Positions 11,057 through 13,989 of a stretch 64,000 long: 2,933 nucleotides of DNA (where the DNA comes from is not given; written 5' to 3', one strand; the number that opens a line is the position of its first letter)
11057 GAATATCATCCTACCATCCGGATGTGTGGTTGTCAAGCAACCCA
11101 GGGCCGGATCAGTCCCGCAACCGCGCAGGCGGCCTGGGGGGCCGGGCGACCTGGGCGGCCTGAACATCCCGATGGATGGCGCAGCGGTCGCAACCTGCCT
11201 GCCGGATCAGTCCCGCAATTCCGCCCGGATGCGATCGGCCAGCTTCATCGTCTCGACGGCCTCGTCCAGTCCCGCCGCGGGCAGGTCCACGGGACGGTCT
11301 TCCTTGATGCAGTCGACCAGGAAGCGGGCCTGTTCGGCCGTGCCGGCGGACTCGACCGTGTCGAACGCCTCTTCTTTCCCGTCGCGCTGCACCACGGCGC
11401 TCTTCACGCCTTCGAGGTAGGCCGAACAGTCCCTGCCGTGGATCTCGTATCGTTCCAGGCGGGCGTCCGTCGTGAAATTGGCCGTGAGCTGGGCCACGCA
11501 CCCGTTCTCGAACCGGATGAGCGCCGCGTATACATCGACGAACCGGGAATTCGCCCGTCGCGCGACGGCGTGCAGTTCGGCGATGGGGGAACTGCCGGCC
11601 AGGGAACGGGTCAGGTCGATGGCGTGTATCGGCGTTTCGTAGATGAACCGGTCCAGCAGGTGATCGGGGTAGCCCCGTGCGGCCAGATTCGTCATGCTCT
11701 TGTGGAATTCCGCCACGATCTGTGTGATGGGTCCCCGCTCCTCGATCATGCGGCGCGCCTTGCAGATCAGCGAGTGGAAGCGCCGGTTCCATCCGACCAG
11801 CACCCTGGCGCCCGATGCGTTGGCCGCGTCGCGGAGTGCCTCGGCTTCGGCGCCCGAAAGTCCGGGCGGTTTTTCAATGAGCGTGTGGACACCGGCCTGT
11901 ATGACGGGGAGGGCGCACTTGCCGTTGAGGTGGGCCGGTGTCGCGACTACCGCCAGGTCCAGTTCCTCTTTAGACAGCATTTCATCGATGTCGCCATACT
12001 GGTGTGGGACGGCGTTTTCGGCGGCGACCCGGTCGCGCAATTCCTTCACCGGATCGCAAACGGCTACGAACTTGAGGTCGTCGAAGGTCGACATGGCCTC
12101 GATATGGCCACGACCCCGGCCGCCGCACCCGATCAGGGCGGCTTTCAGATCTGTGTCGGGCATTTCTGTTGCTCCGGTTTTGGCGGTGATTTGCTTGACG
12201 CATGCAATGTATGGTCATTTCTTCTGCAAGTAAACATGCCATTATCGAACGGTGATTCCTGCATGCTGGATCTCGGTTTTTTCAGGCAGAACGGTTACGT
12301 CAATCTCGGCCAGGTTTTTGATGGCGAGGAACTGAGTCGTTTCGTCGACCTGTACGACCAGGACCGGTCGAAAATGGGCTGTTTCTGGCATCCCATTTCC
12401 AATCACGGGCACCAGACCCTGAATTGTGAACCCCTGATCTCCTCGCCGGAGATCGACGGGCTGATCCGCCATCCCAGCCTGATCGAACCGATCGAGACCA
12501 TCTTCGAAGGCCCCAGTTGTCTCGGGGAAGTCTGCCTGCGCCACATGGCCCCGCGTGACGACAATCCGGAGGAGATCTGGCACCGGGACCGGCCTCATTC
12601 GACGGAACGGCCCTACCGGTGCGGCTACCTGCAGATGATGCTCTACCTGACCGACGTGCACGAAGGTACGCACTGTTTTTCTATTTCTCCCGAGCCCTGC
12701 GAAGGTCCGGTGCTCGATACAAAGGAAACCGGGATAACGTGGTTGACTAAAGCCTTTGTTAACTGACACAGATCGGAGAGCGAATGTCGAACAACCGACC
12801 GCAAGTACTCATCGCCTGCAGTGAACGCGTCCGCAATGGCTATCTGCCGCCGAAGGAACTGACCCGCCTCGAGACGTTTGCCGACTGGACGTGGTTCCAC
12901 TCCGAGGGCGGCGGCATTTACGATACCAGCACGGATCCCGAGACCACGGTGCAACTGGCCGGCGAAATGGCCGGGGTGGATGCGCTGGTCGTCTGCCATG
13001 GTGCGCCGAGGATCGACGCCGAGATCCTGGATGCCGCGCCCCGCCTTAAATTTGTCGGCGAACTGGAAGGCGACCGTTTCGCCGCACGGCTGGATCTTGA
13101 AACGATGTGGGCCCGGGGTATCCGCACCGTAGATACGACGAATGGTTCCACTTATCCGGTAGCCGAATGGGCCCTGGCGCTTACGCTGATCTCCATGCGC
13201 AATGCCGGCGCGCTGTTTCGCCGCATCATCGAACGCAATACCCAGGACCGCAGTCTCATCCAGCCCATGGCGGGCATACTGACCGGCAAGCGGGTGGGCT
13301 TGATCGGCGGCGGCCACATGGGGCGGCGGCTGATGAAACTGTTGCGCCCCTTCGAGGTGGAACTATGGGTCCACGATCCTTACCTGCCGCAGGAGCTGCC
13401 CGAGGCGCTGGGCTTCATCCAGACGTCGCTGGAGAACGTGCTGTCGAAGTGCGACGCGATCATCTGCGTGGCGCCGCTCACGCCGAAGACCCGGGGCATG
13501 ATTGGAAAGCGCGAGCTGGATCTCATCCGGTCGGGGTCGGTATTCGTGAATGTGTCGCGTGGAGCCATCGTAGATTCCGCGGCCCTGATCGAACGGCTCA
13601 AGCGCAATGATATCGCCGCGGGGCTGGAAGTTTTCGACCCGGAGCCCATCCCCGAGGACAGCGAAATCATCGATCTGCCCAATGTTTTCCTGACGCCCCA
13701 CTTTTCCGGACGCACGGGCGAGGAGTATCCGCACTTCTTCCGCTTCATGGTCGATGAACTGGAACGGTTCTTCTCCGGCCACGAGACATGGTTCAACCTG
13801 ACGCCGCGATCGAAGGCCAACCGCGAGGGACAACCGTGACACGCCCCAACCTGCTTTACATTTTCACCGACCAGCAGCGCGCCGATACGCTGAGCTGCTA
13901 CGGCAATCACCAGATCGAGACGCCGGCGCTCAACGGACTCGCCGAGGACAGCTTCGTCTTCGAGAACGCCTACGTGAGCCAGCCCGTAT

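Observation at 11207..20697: Catabolic cluster with three PhyH-family dioxygenases, a formylglycine sulfatase, ManD-type dehydratase and four dehydrogenases next to a peptide ABC importer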

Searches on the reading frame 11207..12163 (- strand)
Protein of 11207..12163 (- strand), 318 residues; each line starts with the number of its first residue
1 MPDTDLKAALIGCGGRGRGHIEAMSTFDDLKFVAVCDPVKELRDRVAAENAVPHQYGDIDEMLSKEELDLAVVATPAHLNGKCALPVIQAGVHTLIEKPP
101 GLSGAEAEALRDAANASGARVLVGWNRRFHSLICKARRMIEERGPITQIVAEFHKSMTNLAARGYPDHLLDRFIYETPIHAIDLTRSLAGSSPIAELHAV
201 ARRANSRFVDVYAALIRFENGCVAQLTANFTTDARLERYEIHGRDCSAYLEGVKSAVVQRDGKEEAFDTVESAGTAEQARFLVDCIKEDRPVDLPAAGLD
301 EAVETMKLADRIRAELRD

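Call 4: search_protein_families(library=pfam, proteins=[window:11207-12163:-], max_evalue=0.01)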
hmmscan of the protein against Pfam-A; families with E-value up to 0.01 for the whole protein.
window:11207-12163:- (318 aa): 5 families
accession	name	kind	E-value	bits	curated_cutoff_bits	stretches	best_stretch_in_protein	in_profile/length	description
PF01408.29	GFO_IDH_MocA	-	3.3e-21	76.6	24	1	7-124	2-119/120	Oxidoreductase family, NAD-binding Rossmann fold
PF22725.1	GFO_IDH_MocA_C3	-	2.3e-11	44.2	27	1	135-246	3-121/124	GFO/IDH/MocA C-terminal domain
PF02894.22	GFO_IDH_MocA_C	-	2.5e-07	31.2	22.9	1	174-269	43-151/218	Oxidoreductase family, C-terminal alpha/beta domain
PF03447.22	NAD_binding_3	-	1.9e-05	25.8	24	1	12-123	1-115/116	Homoserine dehydrogenase, NAD binding domain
PF08684.15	ocr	-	0.0062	17.4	25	0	44-93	34-85/101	DNA mimic ocr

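Call 5: search_protein_families(library=ncbifam, proteins=[window:11207-12163:-], max_evalue=0.01)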
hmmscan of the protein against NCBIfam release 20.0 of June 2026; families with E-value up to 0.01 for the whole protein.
window:11207-12163:- (318 aa): 13 families
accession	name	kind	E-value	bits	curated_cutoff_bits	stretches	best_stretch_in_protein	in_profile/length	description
NF040723.1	UDP-GlcNAcDh_Arch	equivalog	2.4e-26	93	450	1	6-289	1-277/302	UDP-N-acetylglucosamine 3-dehydrogenase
TIGR04380.1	myo_inos_iolG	equivalog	4e-22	78.5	355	1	6-266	2-268/330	inositol 2-dehydrogenase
NF052479.1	LevoglcsnDh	equivalog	4.6e-13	48.6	650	1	6-150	4-155/386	levoglucosan dehydrogenase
NF007574.0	PRK10206.1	equivalog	1.2e-10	40.9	352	1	54-247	52-244/345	oxidoreductase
NF008607.0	PRK11579.1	subfamily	8.6e-09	34.8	330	1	44-248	41-247/346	oxidoreductase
NF058561.1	BT_2158_fam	equivalog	3.3e-08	32.5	750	1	2-116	32-145/487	glycoside 3-dehydrogenase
NF052679.1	InsChiInosDhIolG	equivalog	1.7e-07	30.6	540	1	6-189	3-185/343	bifunctional inositol 2-dehydrogenase/D-chiro-inositol 1-dehydrogenase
NF009827.0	PRK13303.1-2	equivalog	0.00014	21.2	226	1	6-121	2-118/267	aspartate dehydrogenase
NF041392.1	XylDh_Gfo6_Halo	equivalog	0.00022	20.2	350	1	4-159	15-176/350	D-xylose 1-dehydrogenase Gfo6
NF003991.0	PRK05472.1-5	equivalog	0.00046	20.2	198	1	6-100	85-179/211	redox-sensing transcriptional repressor Rex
NF003992.0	PRK05472.2-1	equivalog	0.003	16.8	226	1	5-98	98-191/249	redox-sensing transcriptional repressor Rex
NF058563.1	BT_2159_fam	equivalog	0.0037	16.3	650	1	7-204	2-197/350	disaccharide 3-dehydrogenase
NF003995.0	PRK05472.2-4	subfamily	0.0049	16.4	126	1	5-96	83-174/213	redox-sensing transcriptional repressor Rex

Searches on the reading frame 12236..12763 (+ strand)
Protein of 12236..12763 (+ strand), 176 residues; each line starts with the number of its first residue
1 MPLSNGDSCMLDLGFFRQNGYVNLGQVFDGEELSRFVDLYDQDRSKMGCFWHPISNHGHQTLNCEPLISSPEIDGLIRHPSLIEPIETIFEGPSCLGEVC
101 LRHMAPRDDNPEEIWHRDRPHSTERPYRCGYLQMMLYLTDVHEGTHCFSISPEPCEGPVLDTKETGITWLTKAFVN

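Call 4: search_protein_families(library=pfam, proteins=[window:12236-12763:+], max_evalue=0.01)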
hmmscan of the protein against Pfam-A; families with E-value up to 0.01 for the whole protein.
seq(176 aa): 1 family
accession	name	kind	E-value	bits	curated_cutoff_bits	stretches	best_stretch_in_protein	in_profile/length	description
PF05721.19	PhyH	-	0.0061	17.3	22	1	16-152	1-147/213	Phytanoyl-CoA dioxygenase (PhyH)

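Call 5: search_protein_families(library=ncbifam, proteins=[window:12236-12763:+], max_evalue=0.01)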
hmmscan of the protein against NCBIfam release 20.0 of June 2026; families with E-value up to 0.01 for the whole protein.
seq(176 aa): 0 families

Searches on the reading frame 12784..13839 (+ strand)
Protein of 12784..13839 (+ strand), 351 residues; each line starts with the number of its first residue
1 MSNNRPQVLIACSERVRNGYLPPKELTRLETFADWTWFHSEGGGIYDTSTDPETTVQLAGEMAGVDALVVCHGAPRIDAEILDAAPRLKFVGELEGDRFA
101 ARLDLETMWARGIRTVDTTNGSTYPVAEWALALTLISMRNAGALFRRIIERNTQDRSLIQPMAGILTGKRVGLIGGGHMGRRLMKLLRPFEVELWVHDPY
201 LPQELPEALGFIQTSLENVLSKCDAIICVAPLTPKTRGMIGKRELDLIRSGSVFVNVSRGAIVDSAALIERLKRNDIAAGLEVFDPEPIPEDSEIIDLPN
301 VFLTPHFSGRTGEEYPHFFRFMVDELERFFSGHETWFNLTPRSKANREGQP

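Call 4: search_protein_families(library=pfam, proteins=[window:12784-13839:+], max_evalue=0.01)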
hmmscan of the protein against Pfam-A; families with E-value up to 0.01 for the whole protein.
window:12784-13839:+ (351 aa): 3 families
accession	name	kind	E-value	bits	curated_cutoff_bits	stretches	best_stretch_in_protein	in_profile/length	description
PF02826.25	2-Hacid_dh_C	-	2.5e-43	148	25.1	1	135-307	5-177/178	D-isomer specific 2-hydroxyacid dehydrogenase, NAD binding domain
PF00389.36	2-Hacid_dh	-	8.2e-08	32.5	24.6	1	50-332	26-126/134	D-isomer specific 2-hydroxyacid dehydrogenase, catalytic domain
PF03446.21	NAD_binding_2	-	5.2e-05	23.8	21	1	170-277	1-112/161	NAD binding domain of 6-phosphogluconate dehydrogenase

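Call 5: search_protein_families(library=ncbifam, proteins=[window:12784-13839:+], max_evalue=0.01)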
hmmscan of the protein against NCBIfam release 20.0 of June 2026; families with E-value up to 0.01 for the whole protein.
window:12784-13839:+ (351 aa): 22 families
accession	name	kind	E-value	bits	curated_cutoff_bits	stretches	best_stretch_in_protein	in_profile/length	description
TIGR01327.1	PGDH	equivalog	1.7e-43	149.2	454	1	61-313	37-284/525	phosphoglycerate dehydrogenase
NF009714.1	PRK13243.1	equivalog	8.8e-37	127.2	455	1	58-329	39-312/332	glyoxylate reductase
NF005750.0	PRK07574.1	equivalog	4.9e-29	101.6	329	1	101-332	126-359/386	NAD-dependent formate dehydrogenase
NF008759.0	PRK11790.1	equivalog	1.1e-27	96.8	404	1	73-331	62-318/410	phosphoglycerate dehydrogenase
NF011938.0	PRK15409.1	equivalog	6e-27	94.5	492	1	52-327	33-306/324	glyoxylate/hydroxypyruvate reductase GhrB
NF006263.0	PRK08410.1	equivalog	1.1e-26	94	389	1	69-329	45-306/311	D-2-hydroxyacid dehydrogenase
NF005069.0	PRK06487.1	equivalog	3e-26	92.2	448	1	67-333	49-314/320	2-hydroxyacid dehydrogenase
NF041369.1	Dhydh_Halo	equivalog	4.2e-25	88.6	400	1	104-332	70-297/305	D-2-hydroxyacid dehydrogenase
NF005027.0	PRK06436.1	equivalog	7.6e-21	74.5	261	1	123-334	82-284/303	2-hydroxyacid dehydrogenase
NF000492.1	vanH_gen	exception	8.2e-19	67.8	540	1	111-285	88-253/312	D-lactate dehydrogenase VanH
NF001309.0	PRK00257.1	equivalog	1.2e-18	67.2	434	1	166-310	114-258/379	4-phosphoerythronate dehydrogenase PdxB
NF005387.0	PRK06932.1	equivalog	9.2e-16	57.7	492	1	66-308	44-288/314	2-hydroxyacid dehydrogenase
NF012013.0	PRK15469.1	equivalog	3e-14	52.8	403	1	145-310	111-279/312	glyoxylate/hydroxypyruvate reductase GhrA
NF000004.1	vanH-D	exception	1.6e-12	47.2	550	1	115-285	97-259/323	D-lactate dehydrogenase VanH-D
NF000371.1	vanH_Agroup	exception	2.8e-12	46.5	700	1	115-285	96-258/322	VanH-A/VanH-Pt family D-lactate dehydrogenase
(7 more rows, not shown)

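Call 71: search_solved_structures(query=window:12784-13839:+, max_evalue=1e-25)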
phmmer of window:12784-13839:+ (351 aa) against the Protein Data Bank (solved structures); distinct sequences matched with E-value up to 1e-25: 20.
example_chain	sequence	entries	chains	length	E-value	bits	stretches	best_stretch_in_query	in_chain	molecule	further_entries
3jtm_A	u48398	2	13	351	2.4e-33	118.7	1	55-334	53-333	Formate dehydrogenase, mitochondrial | Formate dehydrogenase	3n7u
3naq_A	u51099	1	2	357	2.5e-33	118.6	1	55-334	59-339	Formate dehydrogenase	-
3ddn_A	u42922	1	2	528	7e-33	117.2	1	61-315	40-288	D-3-phosphoglycerate dehydrogenase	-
1ygy_A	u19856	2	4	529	7e-33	117.2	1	61-315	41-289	D-3-phosphoglycerate dehydrogenase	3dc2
9m0t_A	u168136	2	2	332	2.7e-32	115.2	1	72-313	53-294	Probable 2-ketogluconate reductase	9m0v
1wwk_A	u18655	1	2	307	3.6e-32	114.8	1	45-313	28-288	phosphoglycerate dehydrogenase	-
6bii_A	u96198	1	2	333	1.1e-30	109.9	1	62-311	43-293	Glyoxylate reductase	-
5aov_A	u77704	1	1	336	2.3e-30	108.9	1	59-316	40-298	GLYOXYLATE REDUCTASE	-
2cuk_A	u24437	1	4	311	6.3e-30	107.4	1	75-314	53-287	glycerate dehydrogenase/glyoxylate reductase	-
9whb_A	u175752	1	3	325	5e-29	104.5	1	66-330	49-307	3-phosphoglycerate dehydrogenase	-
5n6c_A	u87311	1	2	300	1e-27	100.2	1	54-313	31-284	D-3-phosphoglycerate dehydrogenase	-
7ewh_A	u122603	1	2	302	1e-27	100.1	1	54-313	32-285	D-3-phosphoglycerate dehydrogenase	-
2dbq_A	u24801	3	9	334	1.1e-27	100.1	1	61-309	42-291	Glyoxylate reductase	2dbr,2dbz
7dkm_A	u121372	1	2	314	1.1e-27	100.1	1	54-314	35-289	D-3-phosphoglycerate dehydrogenase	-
6plf_A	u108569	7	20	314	1.1e-27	100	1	54-313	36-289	D-3-phosphoglycerate dehydrogenase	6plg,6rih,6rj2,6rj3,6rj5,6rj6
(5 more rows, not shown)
